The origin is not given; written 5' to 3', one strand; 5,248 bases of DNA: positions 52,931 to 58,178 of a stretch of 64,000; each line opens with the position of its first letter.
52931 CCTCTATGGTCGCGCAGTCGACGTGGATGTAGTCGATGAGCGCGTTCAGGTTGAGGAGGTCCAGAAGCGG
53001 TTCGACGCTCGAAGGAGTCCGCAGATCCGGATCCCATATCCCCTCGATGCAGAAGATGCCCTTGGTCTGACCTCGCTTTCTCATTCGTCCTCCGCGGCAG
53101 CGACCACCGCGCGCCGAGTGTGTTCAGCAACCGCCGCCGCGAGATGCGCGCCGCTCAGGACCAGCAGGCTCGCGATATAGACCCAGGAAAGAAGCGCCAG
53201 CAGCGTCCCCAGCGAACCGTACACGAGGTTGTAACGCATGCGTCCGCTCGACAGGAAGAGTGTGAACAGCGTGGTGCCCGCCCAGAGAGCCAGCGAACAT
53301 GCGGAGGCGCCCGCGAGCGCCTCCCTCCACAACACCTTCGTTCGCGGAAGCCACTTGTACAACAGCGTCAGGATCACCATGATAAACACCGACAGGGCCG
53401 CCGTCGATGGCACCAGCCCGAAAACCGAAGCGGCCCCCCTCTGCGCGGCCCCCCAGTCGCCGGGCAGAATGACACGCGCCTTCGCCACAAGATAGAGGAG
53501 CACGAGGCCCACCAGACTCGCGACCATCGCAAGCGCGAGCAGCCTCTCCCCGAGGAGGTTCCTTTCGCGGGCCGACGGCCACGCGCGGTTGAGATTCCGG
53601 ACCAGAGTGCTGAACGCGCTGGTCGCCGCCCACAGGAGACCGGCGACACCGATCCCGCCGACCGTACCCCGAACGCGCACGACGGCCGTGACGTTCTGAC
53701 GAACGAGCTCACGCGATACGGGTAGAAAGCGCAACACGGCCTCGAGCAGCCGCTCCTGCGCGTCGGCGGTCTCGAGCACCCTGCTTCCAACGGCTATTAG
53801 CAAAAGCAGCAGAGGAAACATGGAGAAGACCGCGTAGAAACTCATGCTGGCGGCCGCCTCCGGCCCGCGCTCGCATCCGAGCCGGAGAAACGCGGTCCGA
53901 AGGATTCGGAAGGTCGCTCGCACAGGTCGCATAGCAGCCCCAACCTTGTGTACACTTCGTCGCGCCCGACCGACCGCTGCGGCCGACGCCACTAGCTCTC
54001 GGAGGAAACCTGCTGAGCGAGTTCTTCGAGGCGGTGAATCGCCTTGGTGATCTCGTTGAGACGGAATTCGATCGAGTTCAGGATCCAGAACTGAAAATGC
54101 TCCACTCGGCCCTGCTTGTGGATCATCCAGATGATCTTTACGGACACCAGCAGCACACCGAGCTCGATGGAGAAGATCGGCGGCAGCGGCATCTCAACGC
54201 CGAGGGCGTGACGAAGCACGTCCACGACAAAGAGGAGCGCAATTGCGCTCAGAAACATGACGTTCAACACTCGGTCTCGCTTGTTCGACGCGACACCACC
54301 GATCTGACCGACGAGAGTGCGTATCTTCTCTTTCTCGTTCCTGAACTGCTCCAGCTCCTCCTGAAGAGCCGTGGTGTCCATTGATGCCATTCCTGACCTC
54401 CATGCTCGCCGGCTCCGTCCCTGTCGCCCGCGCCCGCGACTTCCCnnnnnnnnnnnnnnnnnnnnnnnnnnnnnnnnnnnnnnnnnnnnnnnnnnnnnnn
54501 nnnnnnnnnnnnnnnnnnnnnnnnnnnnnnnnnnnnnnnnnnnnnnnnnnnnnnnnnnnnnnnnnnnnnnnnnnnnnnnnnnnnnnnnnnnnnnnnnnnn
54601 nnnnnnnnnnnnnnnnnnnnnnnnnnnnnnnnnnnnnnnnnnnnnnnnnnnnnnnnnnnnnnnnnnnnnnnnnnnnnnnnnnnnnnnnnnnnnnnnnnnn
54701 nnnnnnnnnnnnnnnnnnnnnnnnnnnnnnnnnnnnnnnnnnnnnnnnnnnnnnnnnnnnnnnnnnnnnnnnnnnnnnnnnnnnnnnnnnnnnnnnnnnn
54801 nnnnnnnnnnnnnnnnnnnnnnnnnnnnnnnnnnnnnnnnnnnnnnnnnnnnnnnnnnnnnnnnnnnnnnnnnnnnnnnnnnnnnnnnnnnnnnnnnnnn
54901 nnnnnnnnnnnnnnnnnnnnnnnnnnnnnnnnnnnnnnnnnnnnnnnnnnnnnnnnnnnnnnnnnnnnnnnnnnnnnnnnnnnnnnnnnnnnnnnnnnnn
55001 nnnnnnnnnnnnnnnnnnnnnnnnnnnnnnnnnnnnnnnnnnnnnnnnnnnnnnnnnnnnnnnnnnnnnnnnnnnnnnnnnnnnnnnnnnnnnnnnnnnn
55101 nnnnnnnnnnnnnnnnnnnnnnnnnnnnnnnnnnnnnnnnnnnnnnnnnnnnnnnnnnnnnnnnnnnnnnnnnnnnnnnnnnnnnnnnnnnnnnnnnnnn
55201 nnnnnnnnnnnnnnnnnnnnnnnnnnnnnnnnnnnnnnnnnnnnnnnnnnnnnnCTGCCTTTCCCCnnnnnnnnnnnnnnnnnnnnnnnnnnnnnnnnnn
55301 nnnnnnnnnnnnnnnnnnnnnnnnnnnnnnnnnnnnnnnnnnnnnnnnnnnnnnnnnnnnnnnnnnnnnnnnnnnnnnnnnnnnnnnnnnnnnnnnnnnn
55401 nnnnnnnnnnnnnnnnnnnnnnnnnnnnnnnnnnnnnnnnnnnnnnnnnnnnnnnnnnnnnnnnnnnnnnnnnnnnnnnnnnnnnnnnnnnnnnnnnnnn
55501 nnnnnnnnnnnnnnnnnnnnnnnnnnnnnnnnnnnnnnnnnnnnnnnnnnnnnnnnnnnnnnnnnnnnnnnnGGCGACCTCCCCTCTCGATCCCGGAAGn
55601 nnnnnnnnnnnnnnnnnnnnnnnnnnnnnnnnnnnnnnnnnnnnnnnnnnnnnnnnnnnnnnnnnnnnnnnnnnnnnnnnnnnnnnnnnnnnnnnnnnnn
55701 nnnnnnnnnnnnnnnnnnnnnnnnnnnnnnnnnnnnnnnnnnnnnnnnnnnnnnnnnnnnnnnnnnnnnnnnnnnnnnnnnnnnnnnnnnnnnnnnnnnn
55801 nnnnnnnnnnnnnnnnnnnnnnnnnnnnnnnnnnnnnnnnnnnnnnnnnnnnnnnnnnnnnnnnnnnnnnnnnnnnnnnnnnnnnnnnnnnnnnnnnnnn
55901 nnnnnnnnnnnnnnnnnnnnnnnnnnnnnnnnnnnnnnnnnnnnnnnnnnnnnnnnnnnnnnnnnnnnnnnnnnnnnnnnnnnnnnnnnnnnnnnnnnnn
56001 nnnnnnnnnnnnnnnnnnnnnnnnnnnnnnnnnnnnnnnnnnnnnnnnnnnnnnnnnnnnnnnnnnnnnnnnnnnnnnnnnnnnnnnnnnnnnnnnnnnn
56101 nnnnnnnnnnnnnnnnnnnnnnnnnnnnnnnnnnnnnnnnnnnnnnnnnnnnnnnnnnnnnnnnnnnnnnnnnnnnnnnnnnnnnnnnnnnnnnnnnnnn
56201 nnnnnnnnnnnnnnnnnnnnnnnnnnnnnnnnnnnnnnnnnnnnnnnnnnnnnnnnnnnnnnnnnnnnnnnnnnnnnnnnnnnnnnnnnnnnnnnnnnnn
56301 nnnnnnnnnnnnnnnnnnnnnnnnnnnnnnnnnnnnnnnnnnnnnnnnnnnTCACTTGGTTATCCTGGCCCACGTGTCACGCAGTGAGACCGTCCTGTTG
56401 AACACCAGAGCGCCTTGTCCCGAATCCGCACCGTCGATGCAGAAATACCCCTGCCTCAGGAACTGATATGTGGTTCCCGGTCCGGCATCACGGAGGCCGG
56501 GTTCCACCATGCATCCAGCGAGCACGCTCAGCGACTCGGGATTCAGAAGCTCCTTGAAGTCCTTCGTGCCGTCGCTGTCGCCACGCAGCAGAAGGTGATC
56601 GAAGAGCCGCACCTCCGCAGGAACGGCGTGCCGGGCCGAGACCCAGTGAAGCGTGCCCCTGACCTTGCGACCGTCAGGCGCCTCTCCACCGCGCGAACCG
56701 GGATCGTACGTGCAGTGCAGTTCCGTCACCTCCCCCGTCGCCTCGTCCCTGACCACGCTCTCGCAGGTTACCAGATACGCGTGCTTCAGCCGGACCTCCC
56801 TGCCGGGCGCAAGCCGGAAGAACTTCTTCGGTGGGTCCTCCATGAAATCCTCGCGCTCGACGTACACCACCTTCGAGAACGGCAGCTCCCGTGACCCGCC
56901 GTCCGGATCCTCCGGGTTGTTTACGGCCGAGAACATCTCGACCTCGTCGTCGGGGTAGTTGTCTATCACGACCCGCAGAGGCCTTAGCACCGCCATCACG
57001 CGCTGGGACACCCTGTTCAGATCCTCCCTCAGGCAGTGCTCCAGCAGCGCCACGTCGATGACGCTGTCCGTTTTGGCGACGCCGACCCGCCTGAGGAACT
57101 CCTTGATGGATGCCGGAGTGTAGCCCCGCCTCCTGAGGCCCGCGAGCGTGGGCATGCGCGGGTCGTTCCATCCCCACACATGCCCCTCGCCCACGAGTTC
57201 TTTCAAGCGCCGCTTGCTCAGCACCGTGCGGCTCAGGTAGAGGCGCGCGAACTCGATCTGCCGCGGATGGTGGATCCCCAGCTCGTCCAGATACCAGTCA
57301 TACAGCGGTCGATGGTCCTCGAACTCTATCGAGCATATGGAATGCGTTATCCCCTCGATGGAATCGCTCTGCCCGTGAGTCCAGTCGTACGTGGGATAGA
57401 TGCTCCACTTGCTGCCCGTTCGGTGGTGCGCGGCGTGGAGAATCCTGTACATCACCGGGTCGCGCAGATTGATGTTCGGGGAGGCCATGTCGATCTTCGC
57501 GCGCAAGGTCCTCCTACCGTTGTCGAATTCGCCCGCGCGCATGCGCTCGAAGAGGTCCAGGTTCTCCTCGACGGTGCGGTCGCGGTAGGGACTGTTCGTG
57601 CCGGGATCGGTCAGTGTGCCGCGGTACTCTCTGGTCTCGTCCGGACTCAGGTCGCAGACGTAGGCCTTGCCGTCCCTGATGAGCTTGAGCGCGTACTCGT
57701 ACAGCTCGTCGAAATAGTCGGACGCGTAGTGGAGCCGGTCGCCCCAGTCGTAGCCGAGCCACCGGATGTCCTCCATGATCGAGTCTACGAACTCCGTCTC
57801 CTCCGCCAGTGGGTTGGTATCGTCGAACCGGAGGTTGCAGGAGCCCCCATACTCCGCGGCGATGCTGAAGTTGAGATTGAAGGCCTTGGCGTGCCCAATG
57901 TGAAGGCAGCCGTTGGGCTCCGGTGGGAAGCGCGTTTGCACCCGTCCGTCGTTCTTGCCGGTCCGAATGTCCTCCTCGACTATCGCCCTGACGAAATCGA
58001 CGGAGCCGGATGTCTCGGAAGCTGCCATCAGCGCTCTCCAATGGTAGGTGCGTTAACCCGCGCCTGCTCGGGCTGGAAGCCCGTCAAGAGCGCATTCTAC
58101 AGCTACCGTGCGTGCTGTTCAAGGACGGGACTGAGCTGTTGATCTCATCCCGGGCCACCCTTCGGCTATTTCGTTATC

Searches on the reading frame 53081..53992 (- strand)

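Call 33: search_protein_families(library=pfam, proteins=[window:53081-53992:-], max_evalue=0.00001)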
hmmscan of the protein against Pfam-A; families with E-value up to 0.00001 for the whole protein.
window:53081-53992:- (303 aa): 1 family
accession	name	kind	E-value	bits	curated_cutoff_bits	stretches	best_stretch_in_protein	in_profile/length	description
PF03631.20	Virul_fac_BrkB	-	1.8e-43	149.5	33.7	1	42-290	4-257/259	Virulence factor BrkB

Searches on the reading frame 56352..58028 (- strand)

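Call 33: search_protein_families(library=pfam, proteins=[window:56352-58028:-], max_evalue=0.00001)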
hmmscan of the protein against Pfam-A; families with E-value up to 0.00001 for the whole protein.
window:56352-58028:- (558 aa): 3 families
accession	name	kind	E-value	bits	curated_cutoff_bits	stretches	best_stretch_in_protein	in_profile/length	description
PF00749.27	tRNA-synt_1c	-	2.6e-102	342.4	23.4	1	30-338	2-313/314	tRNA synthetases class I (E and Q), catalytic domain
PF03950.23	tRNA-synt_1c_C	-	6.2e-29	100.5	23.9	1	342-442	2-91/91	tRNA synthetases class I (E and Q), anti-codon binding domain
PF20974.2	tRNA-synt_1c_C2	-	1.8e-22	80.2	23.9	1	459-532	1-69/69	tRNA synthetases class I (E and Q), anti-codon binding domain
